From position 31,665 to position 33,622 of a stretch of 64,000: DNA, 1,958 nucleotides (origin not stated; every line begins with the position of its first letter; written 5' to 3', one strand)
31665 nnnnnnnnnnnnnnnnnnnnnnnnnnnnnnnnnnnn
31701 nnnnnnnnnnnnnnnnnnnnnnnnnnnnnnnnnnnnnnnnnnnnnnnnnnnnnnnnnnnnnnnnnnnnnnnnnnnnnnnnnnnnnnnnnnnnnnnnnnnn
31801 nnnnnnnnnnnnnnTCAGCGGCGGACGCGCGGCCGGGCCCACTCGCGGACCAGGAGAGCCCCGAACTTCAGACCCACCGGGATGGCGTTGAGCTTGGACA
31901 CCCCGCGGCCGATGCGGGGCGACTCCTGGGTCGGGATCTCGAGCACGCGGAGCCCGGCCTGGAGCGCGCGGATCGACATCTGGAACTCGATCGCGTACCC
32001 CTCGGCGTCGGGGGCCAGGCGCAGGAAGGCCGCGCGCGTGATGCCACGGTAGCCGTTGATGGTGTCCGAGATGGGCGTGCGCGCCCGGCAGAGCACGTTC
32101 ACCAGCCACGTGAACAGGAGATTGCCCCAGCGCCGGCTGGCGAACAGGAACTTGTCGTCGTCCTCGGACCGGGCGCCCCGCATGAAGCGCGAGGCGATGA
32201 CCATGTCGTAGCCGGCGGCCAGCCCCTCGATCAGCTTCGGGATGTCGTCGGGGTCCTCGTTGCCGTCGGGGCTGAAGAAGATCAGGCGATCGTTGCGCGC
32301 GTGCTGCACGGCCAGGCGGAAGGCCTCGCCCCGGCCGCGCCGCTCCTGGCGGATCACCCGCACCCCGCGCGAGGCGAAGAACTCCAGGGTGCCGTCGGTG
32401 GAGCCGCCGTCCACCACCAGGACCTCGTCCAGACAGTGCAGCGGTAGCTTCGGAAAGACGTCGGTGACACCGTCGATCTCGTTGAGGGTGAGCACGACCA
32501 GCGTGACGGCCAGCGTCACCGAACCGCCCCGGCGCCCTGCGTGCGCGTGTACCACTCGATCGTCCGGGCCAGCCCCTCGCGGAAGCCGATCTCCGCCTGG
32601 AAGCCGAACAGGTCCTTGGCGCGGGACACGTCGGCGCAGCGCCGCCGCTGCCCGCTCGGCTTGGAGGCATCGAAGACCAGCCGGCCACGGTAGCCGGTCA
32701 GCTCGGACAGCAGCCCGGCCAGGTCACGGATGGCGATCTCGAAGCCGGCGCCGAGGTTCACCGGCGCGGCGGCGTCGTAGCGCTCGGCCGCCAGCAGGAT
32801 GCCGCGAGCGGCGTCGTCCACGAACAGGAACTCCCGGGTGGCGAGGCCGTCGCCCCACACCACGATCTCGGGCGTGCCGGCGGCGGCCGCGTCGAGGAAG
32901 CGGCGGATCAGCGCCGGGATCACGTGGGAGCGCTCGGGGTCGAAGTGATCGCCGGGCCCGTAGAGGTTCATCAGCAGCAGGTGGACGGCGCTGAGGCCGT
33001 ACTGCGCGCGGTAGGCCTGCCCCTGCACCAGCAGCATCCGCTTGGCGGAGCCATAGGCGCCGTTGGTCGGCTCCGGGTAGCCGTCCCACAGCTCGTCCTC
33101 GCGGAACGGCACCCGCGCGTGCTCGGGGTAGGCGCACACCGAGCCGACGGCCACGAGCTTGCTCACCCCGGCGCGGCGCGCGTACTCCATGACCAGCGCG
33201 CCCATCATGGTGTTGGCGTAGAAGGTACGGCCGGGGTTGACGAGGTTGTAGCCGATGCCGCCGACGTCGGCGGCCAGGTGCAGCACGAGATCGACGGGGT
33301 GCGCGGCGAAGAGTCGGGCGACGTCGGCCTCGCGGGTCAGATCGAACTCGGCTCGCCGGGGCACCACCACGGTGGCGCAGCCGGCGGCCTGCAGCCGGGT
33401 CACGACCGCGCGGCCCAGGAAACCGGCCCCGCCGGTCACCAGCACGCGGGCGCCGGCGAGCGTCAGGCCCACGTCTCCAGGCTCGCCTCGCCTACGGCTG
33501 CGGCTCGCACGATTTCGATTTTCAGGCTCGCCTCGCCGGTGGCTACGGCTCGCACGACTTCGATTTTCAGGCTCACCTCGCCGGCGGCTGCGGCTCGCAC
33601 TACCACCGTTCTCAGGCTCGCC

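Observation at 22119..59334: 37-kb, 33-gene single-strand glycan locus combining nonulosonic-acid, dideoxyhexose, radical-SAM and methylation chemistry with an ABC-flippase/ligase assembly logic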

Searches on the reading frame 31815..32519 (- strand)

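Call 8: search_protein_families(library=pfam, proteins=[window:31815-32519:-], max_evalue=0.001)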
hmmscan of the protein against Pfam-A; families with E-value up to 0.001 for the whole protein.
window:31815-32519:- (234 aa): 1 family
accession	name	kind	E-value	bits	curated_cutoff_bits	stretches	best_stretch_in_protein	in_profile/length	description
PF00535.33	Glycos_transf_2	-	5.2e-17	62.7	23.3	1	28-124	25-128/168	Glycosyl transferase family 2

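Call 52: search_protein_families(library=ncbifam, proteins=[window:31815-32519:-], max_evalue=0.000001)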
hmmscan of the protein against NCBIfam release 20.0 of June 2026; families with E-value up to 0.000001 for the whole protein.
window:31815-32519:- (234 aa): 5 families
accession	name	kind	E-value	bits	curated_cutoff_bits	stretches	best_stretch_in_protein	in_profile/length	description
TIGR04182.1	glyco_TIGR04182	equivalog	5.7e-33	114.6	325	1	5-223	2-214/293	S-layer glycoprotein N-glycosyltransferase AglJ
NF041391.1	DPhHxTase_Halo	equivalog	1.6e-16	60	375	1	31-218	25-200/213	dolichyl-phosphate hexose transferase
TIGR04283.1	glyco_like_mftF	equivalog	2.6e-11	43.5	182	1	6-99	2-95/221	TIGR04283 family arsenosugar biosynthesis glycosyltransferase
NF058614.1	PPMAGASynPpgS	equivalog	7.4e-10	38.6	370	1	5-183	2-182/226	polyprenyl-phospho-N-acetylgalactosaminyl synthase PpgS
NF010496.0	PRK13915.1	equivalog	7.1e-07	28.6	262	1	4-183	32-224/307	glucosyl-3-phosphoglycerate synthase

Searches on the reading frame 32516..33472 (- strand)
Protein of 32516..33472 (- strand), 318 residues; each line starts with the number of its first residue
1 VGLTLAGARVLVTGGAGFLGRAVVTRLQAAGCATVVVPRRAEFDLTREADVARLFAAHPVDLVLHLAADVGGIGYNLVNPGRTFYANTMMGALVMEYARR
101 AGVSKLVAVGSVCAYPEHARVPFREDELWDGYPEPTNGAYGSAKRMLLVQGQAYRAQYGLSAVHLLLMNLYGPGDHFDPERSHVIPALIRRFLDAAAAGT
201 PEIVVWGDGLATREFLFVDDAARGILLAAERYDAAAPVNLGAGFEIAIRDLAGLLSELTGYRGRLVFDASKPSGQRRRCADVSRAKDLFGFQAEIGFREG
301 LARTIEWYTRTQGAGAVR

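Call 8: search_protein_families(library=pfam, proteins=[window:32516-33472:-], max_evalue=0.001)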
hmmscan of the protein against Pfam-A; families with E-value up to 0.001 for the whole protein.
window:32516-33472:- (318 aa): 4 families
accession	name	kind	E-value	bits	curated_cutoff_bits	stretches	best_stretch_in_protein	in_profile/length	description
PF01370.27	Epimerase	-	7.6e-58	196.2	20.9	1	10-240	1-239/240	NAD dependent epimerase/dehydratase family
PF16363.11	GDP_Man_Dehyd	-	1.7e-24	87.3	27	1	42-303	58-331/332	GDP-mannose 4,6 dehydratase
PF04321.23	RmlD_sub_bind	-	7.5e-08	32.2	27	1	9-68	2-60/287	RmlD substrate binding domain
PF02719.21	Polysacc_synt_2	-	3.8e-05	23.5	20.2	0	10-45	1-36/293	Polysaccharide biosynthesis protein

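Call 15: search_protein_families(library=ncbifam, proteins=[window:32516-33472:-], max_evalue=0.00001)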
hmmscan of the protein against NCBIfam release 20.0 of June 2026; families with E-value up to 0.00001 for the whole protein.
window:32516-33472:- (318 aa): 13 families
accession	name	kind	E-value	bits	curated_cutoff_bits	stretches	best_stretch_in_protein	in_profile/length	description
NF047922.1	GDPFucSynFcl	equivalog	2.2e-82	277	500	1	8-311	3-304/308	GDP-L-fucose synthase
TIGR01179.1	galE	equivalog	1.2e-23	83.5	262.3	1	9-311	1-328/332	UDP-glucose 4-epimerase GalE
TIGR01181.1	dTDP_gluc_dehyt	equivalog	3.2e-23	82.3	365.1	1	43-311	57-314/321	dTDP-glucose 4,6-dehydratase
TIGR04180.1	EDH_00030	hypoth_equivalog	7.9e-17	61.2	475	1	56-294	67-295/297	NAD-dependent 4,6-dehydratase LegB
NF007490.0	PRK10084.1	subfamily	3e-16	59.4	649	1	152-311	179-337/361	dTDP-glucose 4,6-dehydratase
NF007582.0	PRK10217.1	equivalog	4.5e-14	52.3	698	1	43-309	58-332/355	dTDP-glucose 4,6-dehydratase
NF011728.1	PRK15181.1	equivalog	1.3e-13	50.7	760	1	56-309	87-338/348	Vi polysaccharide biosynthesis UDP-N-acetylglucosaminuronic acid C-4 epimerase TviC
NF007956.0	PRK10675.1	subfamily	1.9e-11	43.7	394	1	41-310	55-331/338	UDP-glucose 4-epimerase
TIGR02197.1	heptose_epim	equivalog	6e-10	38.8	274.6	1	10-309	1-314/316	ADP-glyceromanno-heptose 6-epimerase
NF042422.1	oxyalk_red_OleD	equivalog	1.3e-09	37.9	580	1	9-237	2-223/329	2-alkyl-3-oxoalkanoate reductase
TIGR03466.1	HpnA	hypoth_equivalog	1e-07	31.1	367.65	1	9-146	2-147/327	hopanoid-associated sugar epimerase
NF042423.1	oxyalk_red_Shew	equivalog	1.7e-07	30.7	580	1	8-236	9-228/331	2-alkyl-3-oxoalkanoate reductase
TIGR02622.1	CDP_4_6_dhtase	equivalog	3.7e-07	29.6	278.45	0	44-311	62-333/352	CDP-glucose 4,6-dehydratase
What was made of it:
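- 32516..33472 (-): GDP-fucose-synthase-like epimerase/reductase (ColC-like). NCBIfam Fcl 277/500 (call 15).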

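Call 90: search_solved_structures(query=window:32516-33472:-, max_evalue=1e-15)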
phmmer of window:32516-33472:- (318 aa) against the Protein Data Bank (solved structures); distinct sequences matched with E-value up to 1e-15: 45.
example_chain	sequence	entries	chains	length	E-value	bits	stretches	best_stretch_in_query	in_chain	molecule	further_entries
8du0_A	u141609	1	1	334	2.8e-63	217.2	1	4-314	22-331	GDP-L-fucose synthase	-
7ll6_A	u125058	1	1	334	2.8e-63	217.1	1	4-314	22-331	GDP-L-fucose synthase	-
1bws_A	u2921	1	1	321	4e-63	216.6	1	8-312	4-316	PROTEIN (GDP-4-KETO-6-DEOXY-D-MANNOSE EPIMERASE/REDUCTASE)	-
1bsv_A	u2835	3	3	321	1.4e-62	214.8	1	8-312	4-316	PROTEIN (GDP-FUCOSE SYNTHETASE) | GDP-FUCOSE SYNTHETASE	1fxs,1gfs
1e6u_A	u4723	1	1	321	1.8e-62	214.5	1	6-312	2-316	GDP-FUCOSE SYNTHETASE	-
1e7q_A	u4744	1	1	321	2.4e-62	214.1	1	6-312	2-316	GDP-FUCOSE SYNTHETASE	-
1e7s_A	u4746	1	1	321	3.5e-62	213.5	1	8-312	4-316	GDP-FUCOSE SYNTHETASE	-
1e7r_A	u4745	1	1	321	2.5e-61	210.7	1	8-312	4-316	GDP-FUCOSE SYNTHETASE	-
4e5y_A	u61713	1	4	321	1.7e-41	145.6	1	5-310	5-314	GDP-L-fucose synthase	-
4b8z_A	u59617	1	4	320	2.3e-41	145.2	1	6-310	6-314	GDP-L-FUCOSE SYNTHASE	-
4b8w_A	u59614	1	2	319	2.5e-41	145.1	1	6-310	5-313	GDP-L-FUCOSE SYNTHASE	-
4bkp_A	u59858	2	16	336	2.6e-41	145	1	6-310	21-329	GDP-L-FUCOSE SYNTHASE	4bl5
7anh_A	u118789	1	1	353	9.7e-39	136.5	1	8-192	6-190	GDP-L-fucose synthase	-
8ewu_A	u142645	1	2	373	1.2e-36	129.7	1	8-191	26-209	GDP-L-fucose synthase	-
7m13_A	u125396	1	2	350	8e-36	126.9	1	7-194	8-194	GDP-L-fucose synthase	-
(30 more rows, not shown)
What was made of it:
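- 32516..33472 (-): PDB GDP-L-fucose synthases, E = 3e-63 (call 90).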
